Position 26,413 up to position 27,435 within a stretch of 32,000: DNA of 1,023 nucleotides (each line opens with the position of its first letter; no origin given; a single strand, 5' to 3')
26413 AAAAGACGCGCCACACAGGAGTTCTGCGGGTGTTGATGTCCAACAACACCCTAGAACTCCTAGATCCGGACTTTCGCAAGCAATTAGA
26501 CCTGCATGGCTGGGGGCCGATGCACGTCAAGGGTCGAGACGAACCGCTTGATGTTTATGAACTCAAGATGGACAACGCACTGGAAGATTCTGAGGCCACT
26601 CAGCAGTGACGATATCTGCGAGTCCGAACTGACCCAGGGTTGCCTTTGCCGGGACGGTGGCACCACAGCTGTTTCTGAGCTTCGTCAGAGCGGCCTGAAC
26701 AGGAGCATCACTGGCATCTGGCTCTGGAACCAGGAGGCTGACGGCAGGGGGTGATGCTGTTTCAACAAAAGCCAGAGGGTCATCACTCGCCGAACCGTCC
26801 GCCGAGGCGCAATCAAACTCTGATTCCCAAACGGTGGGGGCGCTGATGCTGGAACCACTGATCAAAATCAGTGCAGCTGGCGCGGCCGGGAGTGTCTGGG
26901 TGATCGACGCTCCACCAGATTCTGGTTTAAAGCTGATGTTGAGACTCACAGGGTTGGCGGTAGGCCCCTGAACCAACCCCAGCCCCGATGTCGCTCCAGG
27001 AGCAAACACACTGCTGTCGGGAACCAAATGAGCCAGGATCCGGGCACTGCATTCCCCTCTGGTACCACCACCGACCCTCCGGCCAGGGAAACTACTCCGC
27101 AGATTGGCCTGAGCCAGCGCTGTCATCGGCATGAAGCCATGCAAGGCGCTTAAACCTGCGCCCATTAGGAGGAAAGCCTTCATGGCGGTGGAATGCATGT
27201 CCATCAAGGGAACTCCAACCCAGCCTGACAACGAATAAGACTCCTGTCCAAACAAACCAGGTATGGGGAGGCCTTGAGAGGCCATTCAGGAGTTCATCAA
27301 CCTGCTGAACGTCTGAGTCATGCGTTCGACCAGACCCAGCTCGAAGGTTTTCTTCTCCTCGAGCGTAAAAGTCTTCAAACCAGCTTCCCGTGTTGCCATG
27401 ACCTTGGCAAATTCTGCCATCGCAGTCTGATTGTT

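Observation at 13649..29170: Candidate uncharacterised envelope system split into two blocks around ndk-speA: TpsB/TpsA/CHAT plus CHASE2-cyclase/DUF928/cNMP-gated MscS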

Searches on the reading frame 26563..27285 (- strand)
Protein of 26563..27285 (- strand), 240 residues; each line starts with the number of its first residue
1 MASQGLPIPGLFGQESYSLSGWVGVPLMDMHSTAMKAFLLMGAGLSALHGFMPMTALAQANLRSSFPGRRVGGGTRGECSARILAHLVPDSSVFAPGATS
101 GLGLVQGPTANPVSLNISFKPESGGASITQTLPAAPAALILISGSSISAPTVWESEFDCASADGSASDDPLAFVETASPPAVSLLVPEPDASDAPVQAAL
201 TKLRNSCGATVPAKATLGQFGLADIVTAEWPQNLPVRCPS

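Call 3: search_protein_families(library=pfam, proteins=[window:26563-27285:-], max_evalue=0.01)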
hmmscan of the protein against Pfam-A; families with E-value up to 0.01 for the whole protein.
window:26563-27285:- (240 aa): 0 families

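Call 8: search_protein_families(library=pfam, proteins=[window:26566-27198:-], max_evalue=10)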
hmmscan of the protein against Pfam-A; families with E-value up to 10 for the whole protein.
seq(211 aa): 0 families

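Call 9: find_homologous_proteins(query=window:26566-27183:-, max_evalue=0.001)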
Query seq(206 aa) (206 aa): 661 proteins with E <= 0.001 among 1778 candidates; the best 120 are listed.
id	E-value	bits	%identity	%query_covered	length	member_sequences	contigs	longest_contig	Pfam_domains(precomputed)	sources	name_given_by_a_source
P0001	3.2e-126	437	100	100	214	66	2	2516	-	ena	-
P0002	3.7e-116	404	92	100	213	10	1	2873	-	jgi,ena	jgi:hypothetical protein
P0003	5.1e-112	390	91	100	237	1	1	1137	-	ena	-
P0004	5.8e-111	387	89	100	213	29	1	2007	-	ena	-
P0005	9.5e-107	373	85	100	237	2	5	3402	-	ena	-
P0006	2.4e-106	372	85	100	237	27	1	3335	-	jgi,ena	-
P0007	3.4e-106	371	84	100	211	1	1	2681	-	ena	-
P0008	3.3e-104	365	83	100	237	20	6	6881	-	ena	-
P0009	2.3e-98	346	83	100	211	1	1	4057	-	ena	-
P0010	2.3e-95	336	78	97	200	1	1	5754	-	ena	-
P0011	1.7e-90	320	76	98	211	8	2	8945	-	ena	-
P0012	3.7e-89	316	74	98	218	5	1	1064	-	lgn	-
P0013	4.6e-89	315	75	98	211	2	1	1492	-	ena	-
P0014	8.9e-89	314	71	100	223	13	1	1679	-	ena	-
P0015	1.0e-87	311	74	98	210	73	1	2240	-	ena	-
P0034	4.0e-82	293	67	100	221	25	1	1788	-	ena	-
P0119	3.1e-68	247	65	86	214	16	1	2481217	-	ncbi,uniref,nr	ncbi:hypothetical protein [Synechococcus sp. RS9902]|uniref:hypothetical protein n=1 Tax=Synechococc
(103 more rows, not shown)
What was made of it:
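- Checked: They are: CHAT 13649-14986(-); a giant 1788-aa ORF 14986-20352(-); TpsB 20539-22215(+); ndk 22217-22768(-) as an ORF, with the likely gene at 22217-22675; speA 22783-24720(+); CHASE2-cyclase 24717-26609(+); the 'DUF928' ORF 26563-27285(-), with the likely gene at 26563-27207 (214 aa, identical to P0001, call 9); MscS+cNMP 27286-28779(-); DUF3307 28811-29170(-).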

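Call 34: search_protein_representatives(alignment_id=A1)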
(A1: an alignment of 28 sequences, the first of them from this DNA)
Query: 28 sequences, 212 profile positions. Proteins with E-value up to 0.001 (for the whole library): 164; up to 1e-10: 121; up to 1e-30: 44. The best 150 are listed.
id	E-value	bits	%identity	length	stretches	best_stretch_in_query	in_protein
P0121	3.7e-71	255.0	-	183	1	52-211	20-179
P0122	2.1e-70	252.5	-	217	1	11-211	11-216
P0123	3.7e-66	238.7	-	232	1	13-211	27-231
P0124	5.0e-66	238.3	-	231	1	8-210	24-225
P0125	2.2e-61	223.1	-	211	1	10-211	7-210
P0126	3.8e-61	222.3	-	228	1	5-211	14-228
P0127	1.3e-56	207.5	-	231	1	22-211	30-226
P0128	3.2e-55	202.9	-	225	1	16-210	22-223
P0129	5.6e-55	202.2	-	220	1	25-212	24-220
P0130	8.8e-55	201.5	-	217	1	62-212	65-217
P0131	1.5e-53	197.5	-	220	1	28-210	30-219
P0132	1.6e-53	197.4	-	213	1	10-210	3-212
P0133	6.6e-53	195.4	-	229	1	16-210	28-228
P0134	8.2e-53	195.1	-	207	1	29-211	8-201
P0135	1.5e-51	191.0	-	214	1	16-212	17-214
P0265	1.9e-05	40.3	-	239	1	9-68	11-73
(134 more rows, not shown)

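Call 36: search_protein_families(library=pfam, alignment_id=A2, max_evalue=0.01)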
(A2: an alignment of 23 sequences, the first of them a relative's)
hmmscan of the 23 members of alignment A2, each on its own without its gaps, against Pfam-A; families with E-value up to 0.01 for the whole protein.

A. member 1, P0196 (247 aa): 0 families

B. families by the number of members that match (of 23 scanned): 2 families
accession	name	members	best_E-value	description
PF06051.17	DUF928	4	1.6e-51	Domain of Unknown Function (DUF928)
PF25181.1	Phage_Bbp19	1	0.0026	Bbp19-like phage protein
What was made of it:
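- Checked: Its family profile does reach four true DUF928 proteins in a search of 1.84 billion sequences (calls 34, 36).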

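Call 37: predict_structure(alignment_id=A1)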
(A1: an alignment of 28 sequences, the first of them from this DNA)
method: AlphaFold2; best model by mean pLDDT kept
length: 206 residues; sequences in the alignment: 28
mean_pLDDT: 70.8   pTM: 0.67
mean pLDDT of the five models: 70.8, 61.3, 39.6, 38.8, 38.2
residues with pLDDT >= 90: 30; 70-90: 95; 50-70: 36; < 50: 45
segments of 3 or more residues with pLDDT < 50: 1-43
pLDDT, mean of each block of 10 residues (from residue 1): 42 39 32 36 56 70 72 80 88 87 85 81 71 52 74 80 88 95 88 89 89
secondary structure, 60 per line:
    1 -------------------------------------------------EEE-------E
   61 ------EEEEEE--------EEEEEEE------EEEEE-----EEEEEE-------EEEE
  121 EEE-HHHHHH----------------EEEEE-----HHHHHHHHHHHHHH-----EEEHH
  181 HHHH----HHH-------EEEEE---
elements in order: E50-52 E67-72 E81-87 E94-98 E104-109 E117-123 H125-130 E147-151 H157-170 E176-178 H179-184 E199-203
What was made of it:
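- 26563..27207 (-): Secreted DUF928-related protein, 214 aa. Layout: signal peptide, invariant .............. motif (predicted disordered), FN3-like beta-sandwich, small alpha/beta subdomain, four invariant Cys. It converges on and overlaps the 3' end of the cyclase gene. AF2 model pLDDT 70.8 (call 37).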

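Call 44: find_encoding_contigs(protein=P0265, flank=10000, max_places=4)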
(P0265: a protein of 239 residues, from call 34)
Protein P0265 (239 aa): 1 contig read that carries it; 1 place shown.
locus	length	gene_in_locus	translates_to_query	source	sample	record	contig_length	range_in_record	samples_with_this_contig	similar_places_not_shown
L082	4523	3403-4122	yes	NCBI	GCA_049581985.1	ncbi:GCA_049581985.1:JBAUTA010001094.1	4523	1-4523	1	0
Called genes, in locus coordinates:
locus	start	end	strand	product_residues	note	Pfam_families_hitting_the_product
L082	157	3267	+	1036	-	-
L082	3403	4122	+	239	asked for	PF06051:DUF928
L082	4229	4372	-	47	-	-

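Call 45: fold_search(model_id=the predicted structure, library=pdb)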
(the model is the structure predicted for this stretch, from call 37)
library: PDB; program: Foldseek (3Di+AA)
matches with E <= 10: 1438; with E <= 0.001: 0
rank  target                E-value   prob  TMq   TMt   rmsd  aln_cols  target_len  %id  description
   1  6msv_B                4.1e-03  1.00  0.28  0.60   4.3        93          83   15  Structure of the 6th type III domain from human fibronectin (released 2019-10-23)
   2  4wtx                  4.4e-03  0.99  0.29  0.55   7.3       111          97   14  Crystal structure of the fourth FnIII domain of integrin beta4 (released 2015-02-11)
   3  6msv_A                5.0e-03  0.99  0.28  0.57   7.2       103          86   16  Structure of the 6th type III domain from human fibronectin (released 2019-10-23)
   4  6msv_D                6.3e-03  0.99  0.30  0.58   6.7       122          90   14  Structure of the 6th type III domain from human fibronectin (released 2019-10-23)
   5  5kf4_D                7.6e-03  0.89  0.21  0.38   4.6        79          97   18  Crystal structure of FN3 domain (Residues P368-P466) of Human collagen XX (released 2016-07-06)
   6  6msv_H                9.1e-03  0.99  0.30  0.57   6.0       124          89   14  Structure of the 6th type III domain from human fibronectin (released 2019-10-23)
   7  2n1k_MODEL_1_A        9.1e-03  0.98  0.31  0.52   6.5       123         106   15  Structure of the Third Type III Domain from Human Fibronectin (released 2015-11-11)
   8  4u3h                  9.7e-03  0.97  0.27  0.50   9.5       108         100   14  Crystal structure of FN3con (released 2015-02-11)
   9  9n7g_B                9.7e-03  0.69  0.25  0.28  13.4       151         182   10  Crystal structure of S1007A in complex with FN3 (released 2025-12-17)
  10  2ee3_MODEL_1_A        1.0e-02  0.72  0.24  0.39   9.2       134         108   12  Solution structures of the fn3 domain of human collagen alpha-1(XX) chain (released 2007-08-21)
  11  6msv_E                1.1e-02  0.99  0.28  0.58   6.0       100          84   15  Structure of the 6th type III domain from human fibronectin (released 2019-10-23)
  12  5dft_A                1.2e-02  0.97  0.28  0.53   5.3       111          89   15  Structure of the Eleventh Type III Domain from Human Fibronectin (released 2016-09-14)
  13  6gvk_A                1.2e-02  0.98  0.30  0.31   7.0       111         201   15  Second pair of Fibronectin type III domains of integrin beta4 (T1663R mutant) bound to the bullous pemphigoid antigen  (released 2019-03-20)
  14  9n7g_A                1.3e-02  0.38  0.21  0.24  13.4       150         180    9  Crystal structure of S1007A in complex with FN3 (released 2025-12-17)
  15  5j7c_D                1.4e-02  0.99  0.30  0.56   5.3       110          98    8  A picomolar affinity FN3 domain in complex with hen egg-white lysozyme (released 2016-08-17)
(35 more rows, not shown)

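Call 67: search_protein_families(library=padloc, proteins=[window:26563-27285:-], max_evalue=0.01)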
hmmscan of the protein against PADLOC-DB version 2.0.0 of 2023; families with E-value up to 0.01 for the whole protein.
window:26563-27285:- (240 aa): 0 families

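Call 70: search_protein_families(library=ncbifam, proteins=[window:26563-27285:-], max_evalue=0.01)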
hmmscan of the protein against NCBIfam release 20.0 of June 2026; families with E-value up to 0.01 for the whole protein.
window:26563-27285:- (240 aa): 0 families

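Call 75: find_encoding_contigs(protein=P0119, flank=10000, max_places=3)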
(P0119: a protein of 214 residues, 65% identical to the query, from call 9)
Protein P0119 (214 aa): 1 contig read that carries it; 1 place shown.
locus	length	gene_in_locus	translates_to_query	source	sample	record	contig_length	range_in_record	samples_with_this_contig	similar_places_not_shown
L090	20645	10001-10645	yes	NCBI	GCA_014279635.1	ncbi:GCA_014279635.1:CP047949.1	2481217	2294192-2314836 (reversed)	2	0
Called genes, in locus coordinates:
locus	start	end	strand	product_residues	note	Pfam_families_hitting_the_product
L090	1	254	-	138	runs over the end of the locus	-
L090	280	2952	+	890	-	PF01411:tRNA-synt_2c, PF07973:tRNA_SAD, PF02272:DHHA1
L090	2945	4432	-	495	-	PF00924:MS_channel_2nd, PF21082:MS_channel_3rd (weak), PF00027:cNMP_binding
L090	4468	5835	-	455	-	PF00365:PFK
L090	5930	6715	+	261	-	PF04773:FecR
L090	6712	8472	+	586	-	PF05226:CHASE2, PF00211:Guanylate_cyc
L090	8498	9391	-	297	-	PF00027:cNMP_binding, PF02142:MGS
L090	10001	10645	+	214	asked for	-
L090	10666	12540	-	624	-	PF05226:CHASE2, PF00211:Guanylate_cyc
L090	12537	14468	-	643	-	PF02784:Orn_Arg_deC_N, PF17810:Arg_decarb_HB, PF17944:Arg_decarbox_C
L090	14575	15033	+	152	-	PF00334:NDK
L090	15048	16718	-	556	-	PF03865:ShlB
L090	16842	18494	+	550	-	-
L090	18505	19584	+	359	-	-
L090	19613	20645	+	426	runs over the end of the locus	PF12770:CHAT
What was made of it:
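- The complete RS9902 genome shows the same split around ndk-speA (call 75).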

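Call 78: find_related_loci(query=A3, collection=metagenome_contigs, flank=10000)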
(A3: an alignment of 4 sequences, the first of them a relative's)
Query A3 (234 aa) in metagenome_contigs; peptide patterns used: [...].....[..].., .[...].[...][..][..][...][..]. (x = any residue, [..] = any of these).
372 stretches matched a pattern; 18 encode a relative of the query (tblastn E <= 1e-3); 18 distinct loci.
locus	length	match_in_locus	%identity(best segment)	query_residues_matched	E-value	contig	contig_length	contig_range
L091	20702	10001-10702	86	1-234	1e-136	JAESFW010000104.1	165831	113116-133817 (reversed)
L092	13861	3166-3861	32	5-234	4e-31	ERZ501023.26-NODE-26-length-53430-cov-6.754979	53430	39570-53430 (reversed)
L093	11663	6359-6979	34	1-205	3e-31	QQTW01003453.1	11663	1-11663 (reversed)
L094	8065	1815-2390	30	39-225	6e-29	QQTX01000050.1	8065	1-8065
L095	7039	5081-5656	30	39-225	6e-29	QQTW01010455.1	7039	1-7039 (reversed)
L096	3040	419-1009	32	39-229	2e-28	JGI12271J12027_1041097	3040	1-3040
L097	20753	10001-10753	30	12-218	1e-27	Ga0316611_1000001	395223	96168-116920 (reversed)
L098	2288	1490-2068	32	39-225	2e-26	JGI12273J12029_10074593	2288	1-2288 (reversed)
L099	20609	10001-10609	29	21-221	4e-26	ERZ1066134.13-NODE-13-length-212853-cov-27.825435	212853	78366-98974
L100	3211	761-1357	30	39-233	3e-26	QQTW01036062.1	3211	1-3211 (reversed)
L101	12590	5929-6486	32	41-222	3e-25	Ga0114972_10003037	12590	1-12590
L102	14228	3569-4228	30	1-224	2e-20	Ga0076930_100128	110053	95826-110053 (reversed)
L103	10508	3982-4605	32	13-224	8e-18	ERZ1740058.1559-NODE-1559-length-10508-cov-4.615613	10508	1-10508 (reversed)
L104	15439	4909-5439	28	59-227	2e-16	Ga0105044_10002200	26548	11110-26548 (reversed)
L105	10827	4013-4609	26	39-215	4e-16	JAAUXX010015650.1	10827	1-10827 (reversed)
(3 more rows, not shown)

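Call 94: search_protein_families(library=pfam, alignment_id=A6, max_evalue=0.00001)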
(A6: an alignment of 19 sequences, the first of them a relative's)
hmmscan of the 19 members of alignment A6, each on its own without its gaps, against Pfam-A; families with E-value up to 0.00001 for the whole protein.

A. member 1, L091:6786-9362:- (859 aa): 3 families
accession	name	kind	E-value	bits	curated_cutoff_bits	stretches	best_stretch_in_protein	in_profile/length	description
PF00563.25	EAL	-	3.4e-77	259.4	31.3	1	610-845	3-236/236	EAL domain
PF05226.16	CHASE2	-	9e-68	229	26.3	1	61-368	2-256/257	CHASE2 domain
PF00990.26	GGDEF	-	5.8e-42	143.6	23.8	1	430-587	1-159/161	Diguanylate cyclase, GGDEF domain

B. families by the number of members that match (of 19 scanned): 13 families
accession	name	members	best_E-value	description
PF05226.16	CHASE2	19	3.4e-75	CHASE2 domain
PF00563.25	EAL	7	5.1e-78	EAL domain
PF00990.26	GGDEF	7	3.9e-45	Diguanylate cyclase, GGDEF domain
PF00211.25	Guanylate_cyc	3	2.3e-28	Adenylate and Guanylate cyclase catalytic domain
PF02518.31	HATPase_c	2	2.1e-23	Histidine kinase-, DNA gyrase B-, and HSP90-like ATPase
PF13365.12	Trypsin_2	2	9.5e-18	Trypsin-like peptidase domain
PF00069.31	Pkinase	1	3.4e-37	Protein kinase domain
PF14516.12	AAA_35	1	5.9e-27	AAA-like domain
PF01048.26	PNP_UDP_1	1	1.4e-26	Phosphorylase superfamily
PF07714.23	PK_Tyr_Ser-Thr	1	6.8e-16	Protein tyrosine and serine/threonine kinase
PF12770.12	CHAT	1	7.8e-13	CHAT domain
PF00089.32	Trypsin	1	9.2e-10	Trypsin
PF03109.22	ABC1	1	5.2e-08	ABC1 atypical kinase-like domain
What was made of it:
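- Sensor character: 19/19 DUF928-adjacent receptors carry CHASE2, with many different outputs: GGDEF-EAL, cyclase, histidine kinase, Ser/Thr kinase, AAA_35, trypsin-like, PNP_UDP_1 (call 94). The cytoplasmic modules are enzymes typical of outputs (cyclase, GGDEF-EAL, kinases), not ligand-binding receivers (call 94). Some DUF928-linked CHASE2 receptors carry effector-like outputs: trypsin-like, PNP_UDP_1, AAA_35 and CHAT (call 94). The most common outputs elsewhere are ordinary signalling domains (call 94).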

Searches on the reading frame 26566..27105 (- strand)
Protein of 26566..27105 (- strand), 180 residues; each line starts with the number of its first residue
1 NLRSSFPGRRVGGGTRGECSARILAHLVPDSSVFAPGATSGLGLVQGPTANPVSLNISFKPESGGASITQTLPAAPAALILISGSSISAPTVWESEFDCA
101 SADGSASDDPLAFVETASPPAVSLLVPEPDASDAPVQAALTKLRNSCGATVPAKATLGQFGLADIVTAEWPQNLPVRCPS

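Call 27: search_dna_similar(query=window:26566-27105:-, collection=plasmids, mode=protein, max_evalue=1, max_rows=30)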
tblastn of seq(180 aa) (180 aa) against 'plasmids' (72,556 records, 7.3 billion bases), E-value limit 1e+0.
No match.
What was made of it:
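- Tried and rejected: tblastn of that ORF against the plasmid collection gave no match (call 27).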
